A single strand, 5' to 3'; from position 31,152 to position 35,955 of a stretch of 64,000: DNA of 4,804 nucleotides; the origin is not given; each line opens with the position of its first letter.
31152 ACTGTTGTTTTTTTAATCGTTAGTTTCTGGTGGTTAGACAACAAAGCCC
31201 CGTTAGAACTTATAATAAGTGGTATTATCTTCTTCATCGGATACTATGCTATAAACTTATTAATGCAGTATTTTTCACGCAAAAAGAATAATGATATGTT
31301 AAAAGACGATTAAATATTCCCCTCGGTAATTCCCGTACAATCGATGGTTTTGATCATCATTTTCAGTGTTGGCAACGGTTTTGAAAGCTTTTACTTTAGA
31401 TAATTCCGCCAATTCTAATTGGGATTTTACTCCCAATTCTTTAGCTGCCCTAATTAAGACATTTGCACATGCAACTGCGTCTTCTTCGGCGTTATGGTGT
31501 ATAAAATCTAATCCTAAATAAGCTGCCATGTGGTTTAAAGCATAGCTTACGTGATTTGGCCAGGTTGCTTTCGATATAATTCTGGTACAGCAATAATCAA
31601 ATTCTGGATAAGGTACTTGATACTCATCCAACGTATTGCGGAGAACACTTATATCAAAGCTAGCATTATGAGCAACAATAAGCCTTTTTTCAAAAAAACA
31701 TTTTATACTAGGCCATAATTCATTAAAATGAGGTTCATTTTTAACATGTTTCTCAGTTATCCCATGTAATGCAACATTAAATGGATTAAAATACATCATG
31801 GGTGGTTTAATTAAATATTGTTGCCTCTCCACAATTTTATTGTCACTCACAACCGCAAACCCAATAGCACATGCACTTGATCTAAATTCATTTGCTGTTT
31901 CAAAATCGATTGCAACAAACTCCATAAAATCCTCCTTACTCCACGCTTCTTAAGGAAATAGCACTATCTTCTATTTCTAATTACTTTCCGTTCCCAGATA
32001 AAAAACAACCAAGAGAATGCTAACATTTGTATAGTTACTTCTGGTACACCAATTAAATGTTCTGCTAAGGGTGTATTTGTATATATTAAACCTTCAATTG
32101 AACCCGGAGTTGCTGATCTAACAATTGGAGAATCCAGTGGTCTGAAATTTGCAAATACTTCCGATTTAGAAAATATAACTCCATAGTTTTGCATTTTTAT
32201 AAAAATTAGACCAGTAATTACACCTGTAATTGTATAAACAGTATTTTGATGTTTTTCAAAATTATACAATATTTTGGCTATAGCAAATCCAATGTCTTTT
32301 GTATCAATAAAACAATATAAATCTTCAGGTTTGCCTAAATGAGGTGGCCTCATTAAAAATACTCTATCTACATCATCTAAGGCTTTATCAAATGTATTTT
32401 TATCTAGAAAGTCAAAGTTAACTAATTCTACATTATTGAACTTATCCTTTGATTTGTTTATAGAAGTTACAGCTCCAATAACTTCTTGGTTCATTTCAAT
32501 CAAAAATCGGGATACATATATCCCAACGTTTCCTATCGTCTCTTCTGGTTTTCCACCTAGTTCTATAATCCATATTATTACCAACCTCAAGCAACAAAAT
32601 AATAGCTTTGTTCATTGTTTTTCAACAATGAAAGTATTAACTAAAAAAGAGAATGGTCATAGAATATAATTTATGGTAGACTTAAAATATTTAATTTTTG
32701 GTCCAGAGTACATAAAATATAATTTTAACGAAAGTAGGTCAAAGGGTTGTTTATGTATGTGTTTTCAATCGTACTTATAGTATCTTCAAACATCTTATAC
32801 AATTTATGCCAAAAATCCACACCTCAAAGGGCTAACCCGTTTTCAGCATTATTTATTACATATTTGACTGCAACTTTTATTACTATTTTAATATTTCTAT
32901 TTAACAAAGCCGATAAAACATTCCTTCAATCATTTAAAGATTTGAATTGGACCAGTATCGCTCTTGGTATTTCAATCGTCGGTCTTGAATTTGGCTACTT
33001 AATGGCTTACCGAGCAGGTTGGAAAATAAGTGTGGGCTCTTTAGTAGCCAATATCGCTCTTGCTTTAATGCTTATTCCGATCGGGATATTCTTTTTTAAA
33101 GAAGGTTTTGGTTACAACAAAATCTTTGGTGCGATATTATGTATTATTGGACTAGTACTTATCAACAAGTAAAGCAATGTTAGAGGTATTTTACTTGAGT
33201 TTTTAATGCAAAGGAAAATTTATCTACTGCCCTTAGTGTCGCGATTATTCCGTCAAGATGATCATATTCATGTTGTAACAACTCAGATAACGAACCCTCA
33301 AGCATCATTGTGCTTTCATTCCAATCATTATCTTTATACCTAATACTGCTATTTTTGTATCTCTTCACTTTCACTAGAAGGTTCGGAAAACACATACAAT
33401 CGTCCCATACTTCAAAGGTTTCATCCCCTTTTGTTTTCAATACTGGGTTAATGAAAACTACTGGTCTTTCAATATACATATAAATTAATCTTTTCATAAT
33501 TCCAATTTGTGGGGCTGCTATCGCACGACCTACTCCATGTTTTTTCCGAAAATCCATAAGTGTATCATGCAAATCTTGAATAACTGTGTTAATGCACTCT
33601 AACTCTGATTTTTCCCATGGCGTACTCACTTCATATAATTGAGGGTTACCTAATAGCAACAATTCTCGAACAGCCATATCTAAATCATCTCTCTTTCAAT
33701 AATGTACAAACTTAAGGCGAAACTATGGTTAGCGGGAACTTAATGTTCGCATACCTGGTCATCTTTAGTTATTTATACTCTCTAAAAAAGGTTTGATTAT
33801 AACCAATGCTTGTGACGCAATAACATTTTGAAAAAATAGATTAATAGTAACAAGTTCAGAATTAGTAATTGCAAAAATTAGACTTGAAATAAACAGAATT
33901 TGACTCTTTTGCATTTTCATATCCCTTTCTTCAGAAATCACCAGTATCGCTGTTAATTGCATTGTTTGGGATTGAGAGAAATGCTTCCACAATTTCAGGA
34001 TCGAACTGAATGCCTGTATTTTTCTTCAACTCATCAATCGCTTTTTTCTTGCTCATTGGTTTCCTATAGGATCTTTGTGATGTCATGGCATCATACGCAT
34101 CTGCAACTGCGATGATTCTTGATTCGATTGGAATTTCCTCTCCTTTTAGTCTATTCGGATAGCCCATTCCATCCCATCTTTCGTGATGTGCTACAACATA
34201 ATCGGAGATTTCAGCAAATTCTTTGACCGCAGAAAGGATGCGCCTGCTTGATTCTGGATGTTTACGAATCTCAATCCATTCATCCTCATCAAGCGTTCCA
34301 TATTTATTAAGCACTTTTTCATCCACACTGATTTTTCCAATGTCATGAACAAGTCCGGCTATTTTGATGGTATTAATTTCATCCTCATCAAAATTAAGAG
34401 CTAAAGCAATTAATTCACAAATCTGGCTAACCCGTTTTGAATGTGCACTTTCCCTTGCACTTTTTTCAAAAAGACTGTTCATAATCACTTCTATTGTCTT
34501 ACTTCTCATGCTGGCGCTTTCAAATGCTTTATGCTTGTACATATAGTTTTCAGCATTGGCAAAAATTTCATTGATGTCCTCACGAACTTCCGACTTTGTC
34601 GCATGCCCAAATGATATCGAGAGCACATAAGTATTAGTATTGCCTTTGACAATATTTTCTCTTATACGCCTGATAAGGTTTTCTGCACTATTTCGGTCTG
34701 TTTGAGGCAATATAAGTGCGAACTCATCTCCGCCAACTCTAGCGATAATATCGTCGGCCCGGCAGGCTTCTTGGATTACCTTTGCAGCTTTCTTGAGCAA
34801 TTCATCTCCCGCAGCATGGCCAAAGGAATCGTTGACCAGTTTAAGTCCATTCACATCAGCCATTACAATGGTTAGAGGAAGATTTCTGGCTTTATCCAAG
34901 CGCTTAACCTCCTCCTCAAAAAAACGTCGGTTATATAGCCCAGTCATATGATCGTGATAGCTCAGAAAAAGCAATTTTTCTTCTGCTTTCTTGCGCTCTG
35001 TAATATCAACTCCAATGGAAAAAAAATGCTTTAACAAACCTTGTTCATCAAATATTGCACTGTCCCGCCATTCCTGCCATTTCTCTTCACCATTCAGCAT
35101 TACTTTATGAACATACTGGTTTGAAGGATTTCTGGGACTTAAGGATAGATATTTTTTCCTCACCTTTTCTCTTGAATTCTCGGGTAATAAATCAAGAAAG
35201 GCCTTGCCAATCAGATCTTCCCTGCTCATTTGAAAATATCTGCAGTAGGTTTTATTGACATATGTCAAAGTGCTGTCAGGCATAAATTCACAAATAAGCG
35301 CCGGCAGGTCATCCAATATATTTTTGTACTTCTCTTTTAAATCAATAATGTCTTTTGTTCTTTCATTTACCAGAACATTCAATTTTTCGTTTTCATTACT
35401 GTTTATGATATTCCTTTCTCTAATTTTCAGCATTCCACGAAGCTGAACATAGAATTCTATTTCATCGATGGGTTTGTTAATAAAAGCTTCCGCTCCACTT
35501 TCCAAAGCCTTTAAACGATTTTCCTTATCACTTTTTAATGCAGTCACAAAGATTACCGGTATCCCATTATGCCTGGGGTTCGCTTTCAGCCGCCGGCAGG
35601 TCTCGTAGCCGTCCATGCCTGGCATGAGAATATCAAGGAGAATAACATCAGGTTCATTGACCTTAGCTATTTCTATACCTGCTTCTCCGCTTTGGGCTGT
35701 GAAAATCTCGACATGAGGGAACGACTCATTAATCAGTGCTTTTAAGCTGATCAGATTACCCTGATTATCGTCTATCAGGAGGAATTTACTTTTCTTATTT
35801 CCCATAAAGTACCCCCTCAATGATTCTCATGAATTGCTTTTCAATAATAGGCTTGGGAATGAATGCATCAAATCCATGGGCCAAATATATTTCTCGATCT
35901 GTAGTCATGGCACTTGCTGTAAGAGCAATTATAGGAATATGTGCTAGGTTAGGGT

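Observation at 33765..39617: Orphan CheR methyltransferase chained to a hybrid histidine kinase and a REC-PAS-GGDEF-HD-GYP output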

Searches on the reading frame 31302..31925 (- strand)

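Call 5: search_protein_families(library=pfam, proteins=[window:31302-31925:-], max_evalue=0.01)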
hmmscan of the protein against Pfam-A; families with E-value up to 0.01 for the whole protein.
window:31302-31925:- (208 aa): 3 families
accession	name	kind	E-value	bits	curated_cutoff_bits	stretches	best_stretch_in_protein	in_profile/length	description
PF00929.31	RNase_T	-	7.7e-22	79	24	1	4-157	1-164/164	Exonuclease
PF16473.11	Rv2179c-like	-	4.1e-05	23.8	27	1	74-157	87-173/177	3'-5' exoribonuclease Rv2179c-like domain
PF01612.26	DNA_pol_A_exo1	-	0.0084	16.4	23.6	0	71-134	65-124/173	3'-5' exonuclease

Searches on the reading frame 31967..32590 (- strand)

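Call 5: search_protein_families(library=pfam, proteins=[window:31967-32590:-], max_evalue=0.01)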
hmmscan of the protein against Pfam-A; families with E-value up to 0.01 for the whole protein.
window:31967-32590:- (208 aa): 1 family
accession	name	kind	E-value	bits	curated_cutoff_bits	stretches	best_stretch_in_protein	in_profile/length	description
PF05368.20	NmrA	-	0.0028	17.7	27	0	20-82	12-78/298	NmrA-like family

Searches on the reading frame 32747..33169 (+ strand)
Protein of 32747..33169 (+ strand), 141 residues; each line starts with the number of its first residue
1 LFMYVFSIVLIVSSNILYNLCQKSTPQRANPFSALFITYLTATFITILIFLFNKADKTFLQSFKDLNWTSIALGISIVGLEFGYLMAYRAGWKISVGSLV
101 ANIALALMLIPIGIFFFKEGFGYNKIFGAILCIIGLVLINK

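Call 5: search_protein_families(library=pfam, proteins=[window:32747-33169:+], max_evalue=0.01)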
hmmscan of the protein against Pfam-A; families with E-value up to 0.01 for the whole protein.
window:32747-33169:+ (141 aa): 2 families
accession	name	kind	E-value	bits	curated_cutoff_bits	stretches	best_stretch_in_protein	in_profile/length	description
PF00892.27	EamA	-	1e-07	32.8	28.2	1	8-140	7-134/135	EamA-like transporter family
PF06027.18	SLC35F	-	0.00024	21.2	21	1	19-139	28-143/299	Solute carrier family 35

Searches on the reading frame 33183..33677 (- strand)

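Call 5: search_protein_families(library=pfam, proteins=[window:33183-33677:-], max_evalue=0.01)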
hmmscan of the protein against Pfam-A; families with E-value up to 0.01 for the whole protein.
window:33183-33677:- (165 aa): 1 family
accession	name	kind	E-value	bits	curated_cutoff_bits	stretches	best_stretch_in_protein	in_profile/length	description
PF01327.26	Pep_deformylase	-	2.1e-34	118.8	22.8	1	4-150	2-150/156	Polypeptide deformylase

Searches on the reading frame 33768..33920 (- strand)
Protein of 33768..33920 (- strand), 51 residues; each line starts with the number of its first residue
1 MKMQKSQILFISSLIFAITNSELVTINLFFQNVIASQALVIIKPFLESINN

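Call 5: search_protein_families(library=pfam, proteins=[window:33768-33920:-], max_evalue=0.01)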
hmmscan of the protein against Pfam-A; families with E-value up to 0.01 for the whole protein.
window:33768-33920:- (51 aa): 0 families

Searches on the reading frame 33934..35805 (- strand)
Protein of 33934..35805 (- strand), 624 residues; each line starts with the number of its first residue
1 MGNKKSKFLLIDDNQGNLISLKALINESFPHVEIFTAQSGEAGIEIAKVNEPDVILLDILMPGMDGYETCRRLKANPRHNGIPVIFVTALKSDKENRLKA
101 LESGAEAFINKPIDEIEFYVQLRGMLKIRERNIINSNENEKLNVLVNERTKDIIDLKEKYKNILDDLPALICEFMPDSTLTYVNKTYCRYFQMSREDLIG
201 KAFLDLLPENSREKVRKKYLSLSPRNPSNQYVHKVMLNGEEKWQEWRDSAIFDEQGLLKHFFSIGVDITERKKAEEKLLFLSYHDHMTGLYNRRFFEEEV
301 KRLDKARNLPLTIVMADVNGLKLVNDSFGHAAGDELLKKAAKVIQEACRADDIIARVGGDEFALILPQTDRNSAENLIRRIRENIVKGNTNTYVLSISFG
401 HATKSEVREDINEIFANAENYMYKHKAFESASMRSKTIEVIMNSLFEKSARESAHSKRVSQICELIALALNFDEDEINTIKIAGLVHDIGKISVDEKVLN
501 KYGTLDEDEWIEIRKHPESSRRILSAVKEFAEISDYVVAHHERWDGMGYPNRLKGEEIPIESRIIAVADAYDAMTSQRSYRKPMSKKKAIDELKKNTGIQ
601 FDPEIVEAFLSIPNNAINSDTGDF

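Call 5: search_protein_families(library=pfam, proteins=[window:33934-35805:-], max_evalue=0.01)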
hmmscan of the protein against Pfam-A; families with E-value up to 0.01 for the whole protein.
window:33934-35805:- (624 aa): 10 families
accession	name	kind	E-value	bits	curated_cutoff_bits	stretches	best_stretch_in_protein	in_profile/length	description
PF13487.12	HD_5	-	6.6e-42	143.6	27.2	1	440-605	2-170/170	HD domain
PF00990.26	GGDEF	-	2.9e-36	125.1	23.8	1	283-427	2-156/161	Diguanylate cyclase, GGDEF domain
PF00072.30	Response_reg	-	1.2e-24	87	30.2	1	9-118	2-106/111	Response regulator receiver domain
PF01966.28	HD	-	3.1e-22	79.5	22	1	454-574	3-116/116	HD domain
PF08448.16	PAS_4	-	1.9e-15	57.5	23.1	1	164-272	1-109/110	PAS fold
PF00989.32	PAS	-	1.9e-09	37.9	22.6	1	158-268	1-113/113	PAS fold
PF13426.13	PAS_9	-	2e-09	38.1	27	1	176-270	9-103/103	PAS domain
PF13188.13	PAS_8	-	0.00015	21.9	21.8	1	158-209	1-53/65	PAS domain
PF08668.18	HDOD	-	0.0019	18.2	22.9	1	453-507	96-148/196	HDOD domain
PF08447.18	PAS_3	-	0.0024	18.5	25.6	1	181-256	2-80/89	PAS fold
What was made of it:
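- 33931..35805 (-): Response regulator (624 aa): REC (D58), PAS, GGDEF (RADD I-site at 349-352, GGDEF at 358-362), HD-GYP (HD 487-488, HH 540-541, GYP 548-550). Its start overlaps the kinase stop by 11 nt. Pfam (call 5).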

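Call 23: search_protein_families(library=ncbifam, proteins=[window:33934-35805:-], max_evalue=0.001)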
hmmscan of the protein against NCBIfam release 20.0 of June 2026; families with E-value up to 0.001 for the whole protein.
window:33934-35805:- (624 aa): 111 families (the best 25 are shown)
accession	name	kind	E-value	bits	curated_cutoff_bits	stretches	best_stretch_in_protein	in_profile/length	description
NF007135.0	PRK09581.1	equivalog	7.8e-67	226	474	2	6-130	3-124/457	PleD family two-component system response regulator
NF053512.1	nitric_RR_NosR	exception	6.7e-56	190.1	400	2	435-618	175-359/422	response regulator c-di-GMP phosphodiesterase, NosR family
TIGR00254.1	GGDEF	domain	5.3e-37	127.1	37.4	1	281-429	4-160/168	diguanylate cyclase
NF047654.1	DiguCycDgcRLepto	equivalog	2.9e-35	121.6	500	2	272-399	123-256/295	diguanylate cyclase DgcR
NF007423.1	PRK09966.1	equivalog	3.5e-34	118.3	325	1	273-426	230-390/390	diguanylate cyclase DgcN/YfiN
NF053781.1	cdiGMPphdstlr2612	equivalog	5.9e-34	116.9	1600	2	267-429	825-995/1268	Tlr1612 family c-di-GMP phosphodiesterase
NF038266.1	diguan_SiaD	equivalog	4.2e-32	111.5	290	1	275-427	87-246/252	biofilm regulation diguanylate cyclase SiaD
NF040885.1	diguan_DgcJ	equivalog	1.1e-27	97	500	1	285-428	344-488/493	diguanylate cyclase DgcJ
NF007298.0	PRK09776.1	equivalog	2e-27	95.5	1135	1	267-424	669-833/1111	diguanylate cyclase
NF045675.1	PhdiestaseDibA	equivalog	2.4e-27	95.6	980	1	242-427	165-355/623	phosphodiesterase DibA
NF007474.0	PRK10060.1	equivalog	1.2e-26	93.1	782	1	192-427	145-386/663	cyclic di-GMP phosphodiesterase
NF007380.0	PRK09894.1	equivalog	6.7e-25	88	256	1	280-426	127-277/296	diguanylate cyclase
NF011955.1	PRK15426.1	equivalog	2.8e-24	85.2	408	1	278-406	394-530/564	cellulose biosynthesis regulator diguanylate cyclase DgcQ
NF051473.1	DigCycDgcsShew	equivalog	4.5e-24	85.3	400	1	283-427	136-282/291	diguanylate cyclase DgcS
NF041880.1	EPS_EpsF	equivalog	3.9e-23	81.7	900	1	11-278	1-267/492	response regulator EpsF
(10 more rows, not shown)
